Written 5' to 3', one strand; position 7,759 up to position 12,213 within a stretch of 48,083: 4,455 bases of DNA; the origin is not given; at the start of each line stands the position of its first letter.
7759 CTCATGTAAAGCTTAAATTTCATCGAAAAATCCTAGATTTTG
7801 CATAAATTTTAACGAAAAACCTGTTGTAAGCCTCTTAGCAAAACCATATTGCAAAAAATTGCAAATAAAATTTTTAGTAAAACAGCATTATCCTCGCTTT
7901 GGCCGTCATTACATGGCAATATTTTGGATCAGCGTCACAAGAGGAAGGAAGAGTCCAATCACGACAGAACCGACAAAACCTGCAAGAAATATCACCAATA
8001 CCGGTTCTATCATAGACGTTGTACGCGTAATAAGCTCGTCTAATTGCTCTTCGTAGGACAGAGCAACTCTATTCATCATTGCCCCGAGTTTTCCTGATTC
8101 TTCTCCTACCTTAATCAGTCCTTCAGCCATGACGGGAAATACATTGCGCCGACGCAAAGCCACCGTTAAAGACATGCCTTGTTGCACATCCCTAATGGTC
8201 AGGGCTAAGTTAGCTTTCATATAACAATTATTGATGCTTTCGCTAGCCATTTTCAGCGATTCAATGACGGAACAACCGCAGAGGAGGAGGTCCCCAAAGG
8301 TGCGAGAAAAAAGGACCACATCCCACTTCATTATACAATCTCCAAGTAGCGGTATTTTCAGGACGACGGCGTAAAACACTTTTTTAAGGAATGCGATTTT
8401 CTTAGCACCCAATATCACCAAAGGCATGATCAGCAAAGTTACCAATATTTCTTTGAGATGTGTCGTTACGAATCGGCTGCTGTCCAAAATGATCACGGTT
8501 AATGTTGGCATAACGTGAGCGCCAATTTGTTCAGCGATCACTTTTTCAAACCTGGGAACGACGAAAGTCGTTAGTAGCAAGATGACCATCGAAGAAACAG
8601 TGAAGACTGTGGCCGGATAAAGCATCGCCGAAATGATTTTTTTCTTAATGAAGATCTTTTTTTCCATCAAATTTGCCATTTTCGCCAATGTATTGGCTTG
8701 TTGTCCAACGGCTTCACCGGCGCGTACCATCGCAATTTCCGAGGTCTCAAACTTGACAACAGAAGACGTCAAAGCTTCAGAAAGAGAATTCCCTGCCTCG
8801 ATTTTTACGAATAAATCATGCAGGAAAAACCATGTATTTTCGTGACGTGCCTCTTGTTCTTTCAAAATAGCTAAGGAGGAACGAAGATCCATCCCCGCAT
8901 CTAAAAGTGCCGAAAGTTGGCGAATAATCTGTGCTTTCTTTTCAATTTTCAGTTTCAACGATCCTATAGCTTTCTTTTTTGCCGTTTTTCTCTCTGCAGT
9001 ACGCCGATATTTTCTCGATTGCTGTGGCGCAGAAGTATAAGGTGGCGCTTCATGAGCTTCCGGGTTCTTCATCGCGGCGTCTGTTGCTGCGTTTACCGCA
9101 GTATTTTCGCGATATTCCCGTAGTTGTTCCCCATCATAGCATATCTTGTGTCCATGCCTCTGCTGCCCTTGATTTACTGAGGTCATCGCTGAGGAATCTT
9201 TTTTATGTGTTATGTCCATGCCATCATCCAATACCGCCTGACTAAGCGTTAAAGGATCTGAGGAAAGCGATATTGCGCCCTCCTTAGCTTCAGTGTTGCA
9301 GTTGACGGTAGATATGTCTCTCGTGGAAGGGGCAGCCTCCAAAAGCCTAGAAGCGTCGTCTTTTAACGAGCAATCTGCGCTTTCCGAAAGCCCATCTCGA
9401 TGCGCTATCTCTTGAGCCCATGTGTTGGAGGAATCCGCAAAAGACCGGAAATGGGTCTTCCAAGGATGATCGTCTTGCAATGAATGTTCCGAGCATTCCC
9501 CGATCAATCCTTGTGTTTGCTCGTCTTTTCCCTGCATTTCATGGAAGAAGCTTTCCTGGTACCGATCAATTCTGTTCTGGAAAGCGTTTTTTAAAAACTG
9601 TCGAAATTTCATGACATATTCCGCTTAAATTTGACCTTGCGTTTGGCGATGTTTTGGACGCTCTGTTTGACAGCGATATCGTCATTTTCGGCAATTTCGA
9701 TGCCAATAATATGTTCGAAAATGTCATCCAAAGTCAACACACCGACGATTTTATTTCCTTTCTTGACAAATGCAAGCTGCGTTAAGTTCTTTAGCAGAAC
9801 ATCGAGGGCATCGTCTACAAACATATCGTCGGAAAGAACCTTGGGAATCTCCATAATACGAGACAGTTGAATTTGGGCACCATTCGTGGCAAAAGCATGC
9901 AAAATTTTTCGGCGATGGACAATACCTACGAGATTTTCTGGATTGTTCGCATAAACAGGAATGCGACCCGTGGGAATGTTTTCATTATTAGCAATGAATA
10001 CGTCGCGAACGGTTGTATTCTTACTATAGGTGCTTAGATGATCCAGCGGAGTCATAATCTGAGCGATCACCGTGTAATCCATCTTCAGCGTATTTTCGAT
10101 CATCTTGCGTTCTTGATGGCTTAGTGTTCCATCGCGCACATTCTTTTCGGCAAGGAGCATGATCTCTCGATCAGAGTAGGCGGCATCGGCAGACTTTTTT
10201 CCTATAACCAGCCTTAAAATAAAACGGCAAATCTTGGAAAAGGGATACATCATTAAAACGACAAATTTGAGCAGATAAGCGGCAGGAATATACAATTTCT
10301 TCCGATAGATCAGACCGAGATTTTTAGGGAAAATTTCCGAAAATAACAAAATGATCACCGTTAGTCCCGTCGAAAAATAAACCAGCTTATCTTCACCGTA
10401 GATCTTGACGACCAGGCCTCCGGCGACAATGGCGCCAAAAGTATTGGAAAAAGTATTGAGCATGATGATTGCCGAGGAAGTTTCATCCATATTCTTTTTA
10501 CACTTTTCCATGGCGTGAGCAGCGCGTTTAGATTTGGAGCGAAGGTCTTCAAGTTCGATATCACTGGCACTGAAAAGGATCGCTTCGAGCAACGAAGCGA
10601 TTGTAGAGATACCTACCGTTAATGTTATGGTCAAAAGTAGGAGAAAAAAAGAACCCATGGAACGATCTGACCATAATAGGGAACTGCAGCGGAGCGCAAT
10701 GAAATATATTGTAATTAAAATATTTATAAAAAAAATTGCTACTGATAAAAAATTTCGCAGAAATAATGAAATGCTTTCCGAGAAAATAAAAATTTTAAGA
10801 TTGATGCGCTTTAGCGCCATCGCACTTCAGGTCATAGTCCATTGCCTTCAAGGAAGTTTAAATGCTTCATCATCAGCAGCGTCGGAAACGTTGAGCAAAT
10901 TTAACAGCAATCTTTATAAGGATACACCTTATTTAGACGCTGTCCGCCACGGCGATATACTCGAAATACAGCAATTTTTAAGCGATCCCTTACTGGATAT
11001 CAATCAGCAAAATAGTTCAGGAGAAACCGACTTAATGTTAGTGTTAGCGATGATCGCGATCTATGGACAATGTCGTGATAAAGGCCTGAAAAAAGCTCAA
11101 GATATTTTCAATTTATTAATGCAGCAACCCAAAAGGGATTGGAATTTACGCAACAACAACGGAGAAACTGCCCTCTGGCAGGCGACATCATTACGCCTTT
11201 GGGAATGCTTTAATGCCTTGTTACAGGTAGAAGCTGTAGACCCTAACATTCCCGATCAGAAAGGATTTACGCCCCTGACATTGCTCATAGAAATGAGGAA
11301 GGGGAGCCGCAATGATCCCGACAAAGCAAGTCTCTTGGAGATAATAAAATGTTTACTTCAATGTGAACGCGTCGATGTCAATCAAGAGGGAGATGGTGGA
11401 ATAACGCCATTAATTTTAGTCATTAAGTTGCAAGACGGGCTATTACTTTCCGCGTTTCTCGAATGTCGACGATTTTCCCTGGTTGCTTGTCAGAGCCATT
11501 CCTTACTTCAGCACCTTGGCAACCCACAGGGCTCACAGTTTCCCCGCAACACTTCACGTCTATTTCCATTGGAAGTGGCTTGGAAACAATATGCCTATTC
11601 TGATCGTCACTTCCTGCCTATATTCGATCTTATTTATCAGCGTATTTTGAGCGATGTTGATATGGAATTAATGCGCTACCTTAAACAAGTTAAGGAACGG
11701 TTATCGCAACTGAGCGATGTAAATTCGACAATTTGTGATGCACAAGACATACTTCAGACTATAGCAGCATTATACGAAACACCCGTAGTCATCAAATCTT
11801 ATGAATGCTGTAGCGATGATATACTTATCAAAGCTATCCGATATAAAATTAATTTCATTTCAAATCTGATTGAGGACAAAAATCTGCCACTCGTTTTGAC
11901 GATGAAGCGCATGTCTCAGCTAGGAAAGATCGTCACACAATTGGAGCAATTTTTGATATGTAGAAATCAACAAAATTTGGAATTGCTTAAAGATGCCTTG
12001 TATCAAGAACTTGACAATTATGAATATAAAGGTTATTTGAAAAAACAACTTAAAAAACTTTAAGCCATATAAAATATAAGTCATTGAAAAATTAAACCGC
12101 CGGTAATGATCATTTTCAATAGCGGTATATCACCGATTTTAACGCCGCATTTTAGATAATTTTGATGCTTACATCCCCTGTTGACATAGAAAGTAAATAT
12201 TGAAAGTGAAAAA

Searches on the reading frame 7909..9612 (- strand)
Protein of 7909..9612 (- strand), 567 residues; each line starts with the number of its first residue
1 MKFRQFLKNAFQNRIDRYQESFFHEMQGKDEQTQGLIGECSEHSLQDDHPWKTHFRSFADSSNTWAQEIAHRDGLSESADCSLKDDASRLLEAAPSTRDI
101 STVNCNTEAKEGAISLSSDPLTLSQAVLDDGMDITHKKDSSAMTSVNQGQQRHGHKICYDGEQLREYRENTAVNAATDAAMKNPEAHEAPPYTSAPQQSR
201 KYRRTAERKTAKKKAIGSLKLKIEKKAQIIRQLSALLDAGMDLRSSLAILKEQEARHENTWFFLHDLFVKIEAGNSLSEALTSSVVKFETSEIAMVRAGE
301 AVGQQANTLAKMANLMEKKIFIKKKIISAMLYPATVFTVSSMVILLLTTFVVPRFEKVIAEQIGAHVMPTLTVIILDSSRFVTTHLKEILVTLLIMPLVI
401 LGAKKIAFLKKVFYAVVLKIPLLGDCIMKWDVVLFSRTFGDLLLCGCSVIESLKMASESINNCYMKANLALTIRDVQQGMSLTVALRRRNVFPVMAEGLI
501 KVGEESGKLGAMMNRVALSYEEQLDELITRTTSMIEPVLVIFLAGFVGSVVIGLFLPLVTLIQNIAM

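Call 12: search_protein_families(library=pfam, proteins=[window:7909-9612:-], max_evalue=0.001)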
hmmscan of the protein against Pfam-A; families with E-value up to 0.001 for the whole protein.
window:7909-9612:- (567 aa): 1 family
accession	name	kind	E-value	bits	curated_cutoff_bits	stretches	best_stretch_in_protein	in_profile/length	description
PF00482.28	T2SSF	-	1.3e-44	151.6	25.2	2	435-557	1-125/125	Type II secretion system (T2SS), protein F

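Call 88: search_protein_families(library=ncbifam, proteins=[window:7909-9612:-], max_evalue=0.001)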
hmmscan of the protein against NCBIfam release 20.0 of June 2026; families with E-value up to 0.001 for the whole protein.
window:7909-9612:- (567 aa): 6 families
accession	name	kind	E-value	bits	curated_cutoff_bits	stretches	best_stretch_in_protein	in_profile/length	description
TIGR02120.1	GspF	equivalog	2.3e-71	241.1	424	1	207-565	46-401/401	type II secretion system inner membrane protein GspF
NF052607.1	T4PiliAsmPilCThrm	equivalog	2.2e-56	191.7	700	1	226-565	68-404/406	type IV pilus assembly protein PilC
NF007861.0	PRK10573.1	equivalog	4.2e-56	190.7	401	1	211-563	46-396/401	protein transport protein HofC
NF052606.1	T4PiliAsmPilCMyx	equivalog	8.7e-54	182.9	700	1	229-565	85-418/419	type IV pilus assembly protein PilC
NF047826.1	T3SSXpsF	equivalog_domain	4e-52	177.4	650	1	206-565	48-404/405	type II secretion system protein XpsF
NF041012.2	T4P_ComGB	equivalog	1.6e-35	123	240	1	225-562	2-331/332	competence type IV pilus assembly protein ComGB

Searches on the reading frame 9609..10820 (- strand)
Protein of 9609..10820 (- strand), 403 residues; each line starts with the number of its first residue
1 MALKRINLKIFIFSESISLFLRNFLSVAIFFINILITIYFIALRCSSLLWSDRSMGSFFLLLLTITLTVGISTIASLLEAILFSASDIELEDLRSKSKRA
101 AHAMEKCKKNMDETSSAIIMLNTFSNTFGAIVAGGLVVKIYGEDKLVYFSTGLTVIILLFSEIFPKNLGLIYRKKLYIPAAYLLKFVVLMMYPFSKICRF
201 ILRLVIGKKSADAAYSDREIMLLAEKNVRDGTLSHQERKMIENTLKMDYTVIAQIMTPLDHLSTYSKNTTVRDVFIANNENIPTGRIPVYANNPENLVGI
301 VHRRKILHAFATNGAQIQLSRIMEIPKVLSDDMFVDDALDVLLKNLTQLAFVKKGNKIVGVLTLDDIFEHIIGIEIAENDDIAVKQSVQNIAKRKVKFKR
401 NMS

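Call 12: search_protein_families(library=pfam, proteins=[window:9609-10820:-], max_evalue=0.001)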
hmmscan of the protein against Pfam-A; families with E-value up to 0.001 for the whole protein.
window:9609-10820:- (403 aa): 2 families
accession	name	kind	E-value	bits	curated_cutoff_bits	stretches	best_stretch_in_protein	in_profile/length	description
PF01595.25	CNNM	-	2.7e-27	96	28.4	1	65-237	3-181/181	Cyclin M transmembrane N-terminal domain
PF00571.33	CBS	-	1.4e-11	44.9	24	1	326-372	9-56/57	CBS domain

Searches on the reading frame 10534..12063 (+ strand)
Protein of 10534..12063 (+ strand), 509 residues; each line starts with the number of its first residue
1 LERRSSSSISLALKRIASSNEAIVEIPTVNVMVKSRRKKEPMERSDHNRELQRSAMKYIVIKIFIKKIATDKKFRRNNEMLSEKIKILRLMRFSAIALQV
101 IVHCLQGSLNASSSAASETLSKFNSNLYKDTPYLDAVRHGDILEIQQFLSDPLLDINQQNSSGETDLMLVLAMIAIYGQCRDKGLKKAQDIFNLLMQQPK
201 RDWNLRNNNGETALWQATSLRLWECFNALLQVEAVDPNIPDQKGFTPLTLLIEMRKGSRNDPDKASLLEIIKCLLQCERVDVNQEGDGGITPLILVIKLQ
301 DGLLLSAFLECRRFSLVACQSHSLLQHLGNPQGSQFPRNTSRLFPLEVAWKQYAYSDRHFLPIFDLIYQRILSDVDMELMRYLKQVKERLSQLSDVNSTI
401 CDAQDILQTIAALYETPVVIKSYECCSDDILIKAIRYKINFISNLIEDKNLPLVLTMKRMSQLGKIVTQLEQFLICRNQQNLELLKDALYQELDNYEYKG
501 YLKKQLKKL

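Call 4: search_protein_families(library=pfam, proteins=[window:10534-12063:+], max_evalue=1)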
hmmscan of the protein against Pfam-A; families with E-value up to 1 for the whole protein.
window:10534-12063:+ (509 aa): 3 families
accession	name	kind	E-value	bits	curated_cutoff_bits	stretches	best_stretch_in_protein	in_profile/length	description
PF12796.13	Ank_2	-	1.7e-09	38.6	27.3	1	189-254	10-70/90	Ankyrin repeats (3 copies)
PF00023.36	Ank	-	6.1e-05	23.6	21.1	1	209-241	1-32/33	Ankyrin repeat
PF13857.12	Ank_5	-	0.00033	21.4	27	0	190-214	30-53/56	Ankyrin repeats (many copies)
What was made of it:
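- Checked: The ankyrin protein upstream is confirmed (10534-12063; Ank_2 E = 1.7e-9; call 4).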
